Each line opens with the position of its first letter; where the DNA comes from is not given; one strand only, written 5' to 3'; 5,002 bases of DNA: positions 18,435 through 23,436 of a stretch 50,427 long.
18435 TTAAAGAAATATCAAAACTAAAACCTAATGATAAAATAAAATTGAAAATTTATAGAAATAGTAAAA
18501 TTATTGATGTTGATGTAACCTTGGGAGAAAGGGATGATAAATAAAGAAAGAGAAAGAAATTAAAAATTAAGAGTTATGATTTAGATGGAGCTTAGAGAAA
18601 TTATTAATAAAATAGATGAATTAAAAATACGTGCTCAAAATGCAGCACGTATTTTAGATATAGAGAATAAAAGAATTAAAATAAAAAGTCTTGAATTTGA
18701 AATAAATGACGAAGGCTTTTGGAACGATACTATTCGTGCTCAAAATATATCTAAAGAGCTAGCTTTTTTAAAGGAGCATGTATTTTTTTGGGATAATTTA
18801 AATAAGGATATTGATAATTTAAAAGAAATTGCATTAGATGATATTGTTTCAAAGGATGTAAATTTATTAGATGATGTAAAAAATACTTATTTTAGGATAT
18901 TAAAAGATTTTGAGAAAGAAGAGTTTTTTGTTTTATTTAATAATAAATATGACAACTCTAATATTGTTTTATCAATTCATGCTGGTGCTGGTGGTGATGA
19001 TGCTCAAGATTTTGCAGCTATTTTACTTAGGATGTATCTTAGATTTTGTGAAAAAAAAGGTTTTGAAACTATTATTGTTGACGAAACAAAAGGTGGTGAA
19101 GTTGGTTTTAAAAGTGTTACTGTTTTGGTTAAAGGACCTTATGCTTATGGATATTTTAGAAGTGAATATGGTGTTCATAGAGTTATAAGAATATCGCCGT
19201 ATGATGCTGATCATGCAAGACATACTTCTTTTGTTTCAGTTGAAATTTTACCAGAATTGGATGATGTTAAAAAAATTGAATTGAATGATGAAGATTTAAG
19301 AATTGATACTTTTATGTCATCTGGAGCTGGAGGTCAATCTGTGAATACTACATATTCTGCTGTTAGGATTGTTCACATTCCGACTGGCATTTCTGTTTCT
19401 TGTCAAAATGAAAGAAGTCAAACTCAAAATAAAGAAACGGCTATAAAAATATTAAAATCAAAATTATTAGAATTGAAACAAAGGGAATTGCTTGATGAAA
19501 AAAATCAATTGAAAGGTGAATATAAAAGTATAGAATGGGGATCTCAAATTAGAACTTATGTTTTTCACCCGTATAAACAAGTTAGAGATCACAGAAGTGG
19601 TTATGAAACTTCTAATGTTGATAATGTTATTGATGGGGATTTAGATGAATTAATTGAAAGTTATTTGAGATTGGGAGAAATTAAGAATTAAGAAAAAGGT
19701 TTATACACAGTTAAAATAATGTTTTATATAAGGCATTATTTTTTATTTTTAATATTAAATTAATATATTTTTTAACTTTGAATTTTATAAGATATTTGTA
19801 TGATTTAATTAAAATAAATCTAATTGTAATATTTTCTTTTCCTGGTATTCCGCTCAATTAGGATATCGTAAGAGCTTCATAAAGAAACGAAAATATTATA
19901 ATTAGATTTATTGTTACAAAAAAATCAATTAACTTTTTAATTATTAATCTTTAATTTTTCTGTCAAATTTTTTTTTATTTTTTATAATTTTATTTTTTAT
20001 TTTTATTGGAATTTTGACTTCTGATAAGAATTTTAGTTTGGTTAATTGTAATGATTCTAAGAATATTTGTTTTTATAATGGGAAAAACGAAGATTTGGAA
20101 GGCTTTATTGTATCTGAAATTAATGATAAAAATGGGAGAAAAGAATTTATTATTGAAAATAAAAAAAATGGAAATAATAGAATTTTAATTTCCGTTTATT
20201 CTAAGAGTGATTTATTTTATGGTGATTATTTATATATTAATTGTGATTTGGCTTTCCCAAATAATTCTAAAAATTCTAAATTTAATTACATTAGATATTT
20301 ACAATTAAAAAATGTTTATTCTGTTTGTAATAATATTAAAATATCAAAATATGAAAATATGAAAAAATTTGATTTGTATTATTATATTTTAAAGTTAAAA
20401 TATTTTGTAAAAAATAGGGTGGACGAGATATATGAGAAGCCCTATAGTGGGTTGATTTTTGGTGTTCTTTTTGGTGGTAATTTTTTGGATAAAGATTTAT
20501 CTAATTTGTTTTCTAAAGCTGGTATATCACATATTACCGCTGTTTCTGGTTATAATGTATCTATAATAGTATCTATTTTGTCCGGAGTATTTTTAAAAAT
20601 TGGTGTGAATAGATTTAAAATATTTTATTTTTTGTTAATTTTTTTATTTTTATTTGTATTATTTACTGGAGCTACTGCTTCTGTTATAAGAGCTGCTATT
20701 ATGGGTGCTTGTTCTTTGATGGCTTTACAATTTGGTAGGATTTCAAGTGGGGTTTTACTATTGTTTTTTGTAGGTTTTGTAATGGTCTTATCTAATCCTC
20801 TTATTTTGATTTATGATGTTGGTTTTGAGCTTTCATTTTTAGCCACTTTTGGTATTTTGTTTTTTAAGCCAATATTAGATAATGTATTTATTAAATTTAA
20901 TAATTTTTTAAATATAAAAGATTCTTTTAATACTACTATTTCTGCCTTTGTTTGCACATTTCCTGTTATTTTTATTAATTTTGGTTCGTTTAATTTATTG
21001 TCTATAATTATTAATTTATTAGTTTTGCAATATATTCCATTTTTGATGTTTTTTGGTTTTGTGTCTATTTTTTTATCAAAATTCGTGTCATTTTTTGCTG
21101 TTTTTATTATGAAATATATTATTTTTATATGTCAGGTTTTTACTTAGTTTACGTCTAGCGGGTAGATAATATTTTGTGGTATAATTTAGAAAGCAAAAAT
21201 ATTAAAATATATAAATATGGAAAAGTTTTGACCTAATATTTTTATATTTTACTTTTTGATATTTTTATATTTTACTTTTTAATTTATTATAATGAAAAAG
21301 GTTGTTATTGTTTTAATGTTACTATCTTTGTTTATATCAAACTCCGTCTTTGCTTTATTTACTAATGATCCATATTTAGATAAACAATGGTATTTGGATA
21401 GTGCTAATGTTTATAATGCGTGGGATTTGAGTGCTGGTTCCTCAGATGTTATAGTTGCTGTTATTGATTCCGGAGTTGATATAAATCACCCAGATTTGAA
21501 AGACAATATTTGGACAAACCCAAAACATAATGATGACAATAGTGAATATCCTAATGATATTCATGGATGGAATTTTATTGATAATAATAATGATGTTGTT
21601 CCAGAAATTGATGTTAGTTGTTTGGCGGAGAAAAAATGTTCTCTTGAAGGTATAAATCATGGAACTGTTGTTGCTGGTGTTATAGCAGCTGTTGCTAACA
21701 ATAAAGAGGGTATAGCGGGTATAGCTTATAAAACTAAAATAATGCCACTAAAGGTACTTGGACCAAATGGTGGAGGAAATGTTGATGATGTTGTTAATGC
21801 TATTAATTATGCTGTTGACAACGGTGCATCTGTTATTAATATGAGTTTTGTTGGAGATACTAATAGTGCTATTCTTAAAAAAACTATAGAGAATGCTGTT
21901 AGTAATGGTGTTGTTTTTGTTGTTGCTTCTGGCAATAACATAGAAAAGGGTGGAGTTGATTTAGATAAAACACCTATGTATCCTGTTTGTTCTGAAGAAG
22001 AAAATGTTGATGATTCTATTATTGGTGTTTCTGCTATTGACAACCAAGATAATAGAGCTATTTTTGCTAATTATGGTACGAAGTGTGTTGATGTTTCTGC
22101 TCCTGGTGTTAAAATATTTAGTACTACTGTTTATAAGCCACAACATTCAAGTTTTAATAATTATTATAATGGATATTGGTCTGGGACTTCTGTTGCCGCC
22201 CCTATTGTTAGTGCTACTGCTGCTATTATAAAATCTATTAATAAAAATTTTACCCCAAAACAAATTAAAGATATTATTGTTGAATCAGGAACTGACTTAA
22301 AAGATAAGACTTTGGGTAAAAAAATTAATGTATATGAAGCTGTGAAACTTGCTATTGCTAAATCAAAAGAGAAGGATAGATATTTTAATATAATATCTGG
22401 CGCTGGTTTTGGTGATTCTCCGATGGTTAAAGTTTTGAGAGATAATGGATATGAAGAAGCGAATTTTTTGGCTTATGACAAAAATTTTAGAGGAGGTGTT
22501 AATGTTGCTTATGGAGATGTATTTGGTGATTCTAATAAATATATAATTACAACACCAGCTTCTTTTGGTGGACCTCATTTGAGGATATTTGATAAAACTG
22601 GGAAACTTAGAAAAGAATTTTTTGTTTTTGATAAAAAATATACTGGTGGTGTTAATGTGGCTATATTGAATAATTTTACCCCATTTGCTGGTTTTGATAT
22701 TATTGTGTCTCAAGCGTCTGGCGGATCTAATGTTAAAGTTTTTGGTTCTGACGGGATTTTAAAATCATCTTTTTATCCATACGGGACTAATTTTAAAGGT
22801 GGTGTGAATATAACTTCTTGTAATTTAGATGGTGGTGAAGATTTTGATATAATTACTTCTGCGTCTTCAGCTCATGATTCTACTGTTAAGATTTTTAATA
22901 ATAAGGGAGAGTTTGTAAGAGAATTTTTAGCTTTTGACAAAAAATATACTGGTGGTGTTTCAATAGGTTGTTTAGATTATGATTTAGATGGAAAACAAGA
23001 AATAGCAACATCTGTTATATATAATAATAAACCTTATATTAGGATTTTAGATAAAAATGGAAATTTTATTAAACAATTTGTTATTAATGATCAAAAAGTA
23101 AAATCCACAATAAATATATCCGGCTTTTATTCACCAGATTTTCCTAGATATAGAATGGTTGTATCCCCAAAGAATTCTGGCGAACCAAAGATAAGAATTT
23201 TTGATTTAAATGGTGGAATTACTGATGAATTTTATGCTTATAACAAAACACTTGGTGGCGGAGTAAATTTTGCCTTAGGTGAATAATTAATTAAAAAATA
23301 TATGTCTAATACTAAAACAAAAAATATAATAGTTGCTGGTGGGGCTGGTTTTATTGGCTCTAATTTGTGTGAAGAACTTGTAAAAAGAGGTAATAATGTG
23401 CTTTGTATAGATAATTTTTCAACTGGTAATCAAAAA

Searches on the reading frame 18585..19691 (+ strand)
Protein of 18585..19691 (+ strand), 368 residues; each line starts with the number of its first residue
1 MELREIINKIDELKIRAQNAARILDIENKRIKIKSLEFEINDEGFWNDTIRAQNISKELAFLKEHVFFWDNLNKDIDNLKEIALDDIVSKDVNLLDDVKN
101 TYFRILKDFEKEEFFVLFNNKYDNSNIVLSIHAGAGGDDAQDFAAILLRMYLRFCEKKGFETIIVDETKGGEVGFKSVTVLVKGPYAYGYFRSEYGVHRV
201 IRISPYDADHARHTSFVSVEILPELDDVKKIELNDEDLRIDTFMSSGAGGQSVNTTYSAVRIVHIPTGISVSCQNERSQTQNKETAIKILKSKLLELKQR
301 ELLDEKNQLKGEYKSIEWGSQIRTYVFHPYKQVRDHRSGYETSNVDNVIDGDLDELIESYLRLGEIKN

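Call 8: search_protein_families(library=pfam, proteins=[window:18585-19691:+], max_evalue=0.001)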
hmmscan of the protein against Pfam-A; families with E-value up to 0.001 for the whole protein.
window:18585-19691:+ (368 aa): 2 families
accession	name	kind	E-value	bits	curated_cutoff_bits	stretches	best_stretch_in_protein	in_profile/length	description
PF03462.23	PCRF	-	8e-47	160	24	1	32-219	4-194/194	PCRF domain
PF00472.26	RF-1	-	4e-41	140.1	35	1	228-337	3-116/116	RF-1 domain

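Call 32: find_homologous_proteins(query=window:18585-19688:+, max_evalue=1e-40)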
Query window:18585-19688:+ (368 aa): 7982 proteins with E <= 1e-40 among 8000 candidates; the best 120 are listed.
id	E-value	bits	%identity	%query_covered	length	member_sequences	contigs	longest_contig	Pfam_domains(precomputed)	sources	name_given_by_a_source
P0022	2.8e-239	811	100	100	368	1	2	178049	PF03462.24,PF00472.27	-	-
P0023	9.6e-195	665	81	98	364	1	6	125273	PF03462.24,PF00472.27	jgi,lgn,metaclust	metaclust:\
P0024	5.6e-194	662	80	98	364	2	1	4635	PF03462.24,PF00472.27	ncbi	ncbi:MAG: peptide chain release factor 2 [Patescibacteria group bacterium]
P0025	1.2e-193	661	79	99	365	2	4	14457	PF03462.24,PF00472.27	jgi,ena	-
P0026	1.8e-192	657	78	99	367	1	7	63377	PF03462.24,PF00472.27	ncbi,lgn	-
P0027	2.1e-192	657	78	99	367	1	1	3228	PF03462.24,PF00472.27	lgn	-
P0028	1.3e-190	651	78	99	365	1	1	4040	PF03462.24,PF00472.27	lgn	-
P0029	8.0e-190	649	78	98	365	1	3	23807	PF03462.24,PF00472.27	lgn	-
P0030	6.0e-179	613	74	99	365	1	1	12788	PF03462.24,PF00472.27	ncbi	-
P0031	4.0e-178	610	71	100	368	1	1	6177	PF03462.24,PF00472.27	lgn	-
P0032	6.4e-157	540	66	98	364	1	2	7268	PF03462.24,PF00472.27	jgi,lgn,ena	-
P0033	1.5e-154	533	64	98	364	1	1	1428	PF03462.24,PF00472.27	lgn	-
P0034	1.7e-154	532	65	98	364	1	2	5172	PF03462.24,PF00472.27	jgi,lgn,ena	-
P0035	1.8e-154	532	65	98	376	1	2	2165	PF03462.24,PF00472.27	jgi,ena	-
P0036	1.8e-154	532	65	98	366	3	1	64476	PF03462.24,PF00472.27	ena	-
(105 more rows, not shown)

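Call 33: find_encoding_contigs(protein=P0022, flank=10000, max_places=6)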
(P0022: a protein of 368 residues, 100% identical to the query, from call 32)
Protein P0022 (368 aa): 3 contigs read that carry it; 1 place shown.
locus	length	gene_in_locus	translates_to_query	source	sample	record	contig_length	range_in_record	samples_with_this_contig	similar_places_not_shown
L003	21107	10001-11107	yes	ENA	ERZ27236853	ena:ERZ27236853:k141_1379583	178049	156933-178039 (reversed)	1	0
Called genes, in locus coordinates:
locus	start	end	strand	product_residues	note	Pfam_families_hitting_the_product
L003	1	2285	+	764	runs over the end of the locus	?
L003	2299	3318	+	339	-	-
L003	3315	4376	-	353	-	PF13243:SQHop_cyclase_C (weak)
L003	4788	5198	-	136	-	-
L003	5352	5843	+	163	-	-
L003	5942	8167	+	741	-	PF13491:FtsK_4TM (weak), PF17854:FtsK_alpha, PF01580:FtsK_SpoIIIE, PF09397:FtsK_gamma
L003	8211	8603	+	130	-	PF18895:T4SS_pilin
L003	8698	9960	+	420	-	PF00089:Trypsin, PF10459:Peptidase_S46 (faint), PF13365:Trypsin_2, PF13180:PDZ_2, PF17820:PDZ_6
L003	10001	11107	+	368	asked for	PF03462:PCRF, PF00472:RF-1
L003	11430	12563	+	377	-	PF03772:Competence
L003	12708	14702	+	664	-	PF00082:Peptidase_S8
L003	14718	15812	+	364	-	PF01073:3Beta_HSD, PF01370:Epimerase, PF16363:GDP_Man_Dehyd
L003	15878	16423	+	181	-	-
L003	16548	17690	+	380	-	PF04545:Sigma70_r4, PF05066:HARE-HTH (faint)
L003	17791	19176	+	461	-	PF26449:DUF8128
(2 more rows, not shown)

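Call 88: find_encoding_contigs(protein=P0026, flank=10000, max_places=4)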
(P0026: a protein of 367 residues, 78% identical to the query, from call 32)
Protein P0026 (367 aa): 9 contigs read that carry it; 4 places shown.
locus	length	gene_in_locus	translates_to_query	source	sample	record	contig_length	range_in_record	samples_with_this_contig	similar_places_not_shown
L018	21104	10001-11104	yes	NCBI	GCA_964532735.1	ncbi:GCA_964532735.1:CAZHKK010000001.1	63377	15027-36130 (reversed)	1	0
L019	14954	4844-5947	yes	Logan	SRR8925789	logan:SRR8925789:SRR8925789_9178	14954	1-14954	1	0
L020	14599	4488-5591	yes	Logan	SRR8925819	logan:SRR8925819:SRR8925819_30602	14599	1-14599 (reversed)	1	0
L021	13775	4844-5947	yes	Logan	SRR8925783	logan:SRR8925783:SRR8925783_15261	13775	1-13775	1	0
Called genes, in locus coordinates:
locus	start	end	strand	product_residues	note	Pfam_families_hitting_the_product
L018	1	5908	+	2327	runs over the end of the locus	-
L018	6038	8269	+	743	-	PF13491:FtsK_4TM (weak), PF17854:FtsK_alpha, PF01580:FtsK_SpoIIIE, PF09397:FtsK_gamma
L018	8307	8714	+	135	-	PF18895:T4SS_pilin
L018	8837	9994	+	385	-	PF00089:Trypsin, PF10459:Peptidase_S46 (faint), PF13365:Trypsin_2, PF13180:PDZ_2, PF17820:PDZ_6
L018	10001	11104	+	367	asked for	PF03462:PCRF, PF00472:RF-1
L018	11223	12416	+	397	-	PF13567:DUF4131, PF03772:Competence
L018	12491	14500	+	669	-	PF00082:Peptidase_S8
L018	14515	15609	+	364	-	PF01073:3Beta_HSD, PF01370:Epimerase, PF07993:NAD_binding_4 (faint), PF16363:GDP_Man_Dehyd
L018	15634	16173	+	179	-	-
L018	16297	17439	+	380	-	PF04545:Sigma70_r4, PF05066:HARE-HTH (weak)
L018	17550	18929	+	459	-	PF26449:DUF8128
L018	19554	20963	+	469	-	PF00587:tRNA-synt_2b, PF03129:HGTP_anticodon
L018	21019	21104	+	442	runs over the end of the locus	PF00675:Peptidase_M16, PF05193:Peptidase_M16_C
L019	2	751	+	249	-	?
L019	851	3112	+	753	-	PF13491:FtsK_4TM (weak), PF17854:FtsK_alpha, PF01580:FtsK_SpoIIIE, PF09397:FtsK_gamma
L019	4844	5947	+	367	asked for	PF03462:PCRF, PF00472:RF-1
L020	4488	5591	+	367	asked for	PF03462:PCRF, PF00472:RF-1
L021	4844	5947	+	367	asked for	PF03462:PCRF, PF00472:RF-1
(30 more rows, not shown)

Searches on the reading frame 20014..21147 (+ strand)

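Call 8: search_protein_families(library=pfam, proteins=[window:20014-21147:+], max_evalue=0.001)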
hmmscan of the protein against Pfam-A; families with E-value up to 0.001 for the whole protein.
window:20014-21147:+ (377 aa): 1 family
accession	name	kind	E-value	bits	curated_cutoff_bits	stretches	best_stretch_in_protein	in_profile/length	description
PF03772.21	Competence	-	2.8e-36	125.7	23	1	157-372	8-224/270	Competence protein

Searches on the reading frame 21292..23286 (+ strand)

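Call 8: search_protein_families(library=pfam, proteins=[window:21292-23286:+], max_evalue=0.001)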
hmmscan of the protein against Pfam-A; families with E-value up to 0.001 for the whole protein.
window:21292-23286:+ (664 aa): 1 family
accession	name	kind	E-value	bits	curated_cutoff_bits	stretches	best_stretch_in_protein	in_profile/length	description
PF00082.27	Peptidase_S8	-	8.8e-49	166.8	21.8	1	51-340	2-280/288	Subtilase family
